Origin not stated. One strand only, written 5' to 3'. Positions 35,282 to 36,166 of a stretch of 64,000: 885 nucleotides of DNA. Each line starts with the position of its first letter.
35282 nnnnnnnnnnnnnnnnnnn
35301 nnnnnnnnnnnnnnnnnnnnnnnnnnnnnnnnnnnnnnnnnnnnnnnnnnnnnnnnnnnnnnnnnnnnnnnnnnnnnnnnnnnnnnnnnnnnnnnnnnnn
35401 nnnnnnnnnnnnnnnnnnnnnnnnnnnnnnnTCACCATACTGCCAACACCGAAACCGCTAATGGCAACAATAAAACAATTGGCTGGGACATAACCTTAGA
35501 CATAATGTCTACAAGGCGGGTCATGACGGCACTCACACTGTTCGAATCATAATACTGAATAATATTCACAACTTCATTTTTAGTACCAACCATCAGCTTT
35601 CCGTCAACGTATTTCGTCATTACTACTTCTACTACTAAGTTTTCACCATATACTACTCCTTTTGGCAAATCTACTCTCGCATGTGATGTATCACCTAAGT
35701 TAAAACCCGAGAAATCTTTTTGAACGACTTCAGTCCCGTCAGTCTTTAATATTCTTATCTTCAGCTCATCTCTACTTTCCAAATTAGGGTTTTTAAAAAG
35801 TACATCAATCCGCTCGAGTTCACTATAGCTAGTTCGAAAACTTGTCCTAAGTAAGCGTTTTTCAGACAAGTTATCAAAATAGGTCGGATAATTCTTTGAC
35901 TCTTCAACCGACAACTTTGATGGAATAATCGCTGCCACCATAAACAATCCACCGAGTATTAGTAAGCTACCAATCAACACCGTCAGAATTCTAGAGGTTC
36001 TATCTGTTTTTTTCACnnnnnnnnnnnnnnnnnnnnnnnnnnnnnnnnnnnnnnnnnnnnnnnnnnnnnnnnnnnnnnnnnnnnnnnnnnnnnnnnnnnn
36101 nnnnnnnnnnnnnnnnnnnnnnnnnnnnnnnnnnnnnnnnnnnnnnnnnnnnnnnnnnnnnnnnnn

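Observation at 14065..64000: Roughly 50-kb uninterrupted cell-surface glycosylation island occupying ~78% of the window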

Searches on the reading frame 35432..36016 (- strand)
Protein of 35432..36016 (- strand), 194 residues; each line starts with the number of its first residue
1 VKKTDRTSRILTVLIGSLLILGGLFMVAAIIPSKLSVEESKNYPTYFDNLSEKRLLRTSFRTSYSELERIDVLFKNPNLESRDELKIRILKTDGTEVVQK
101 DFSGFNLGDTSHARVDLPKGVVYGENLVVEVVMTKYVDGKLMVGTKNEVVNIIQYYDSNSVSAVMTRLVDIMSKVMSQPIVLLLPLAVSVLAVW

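Call 4: search_protein_families(library=pfam, proteins=[window:35432-36016:-], max_evalue=0.01)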
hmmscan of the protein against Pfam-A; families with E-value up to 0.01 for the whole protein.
window:35432-36016:- (194 aa): 0 families

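Call 29: search_protein_families(library=ncbifam, proteins=[window:35432-36016:-], max_evalue=0.1)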
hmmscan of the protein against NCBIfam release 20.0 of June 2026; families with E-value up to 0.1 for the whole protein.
window:35432-36016:- (194 aa): 1 family
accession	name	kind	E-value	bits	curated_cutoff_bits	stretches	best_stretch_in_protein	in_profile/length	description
TIGR01597.1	PYST-B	paralog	0.071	12.6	175.5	0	7-53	203-249/256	Plasmodium yoelii subtelomeric family PYST-B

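Call 30: search_protein_families(library=pfam, proteins=[window:35432-36016:-], max_evalue=10)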
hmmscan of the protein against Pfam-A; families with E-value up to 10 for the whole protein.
window:35432-36016:- (194 aa): 0 families
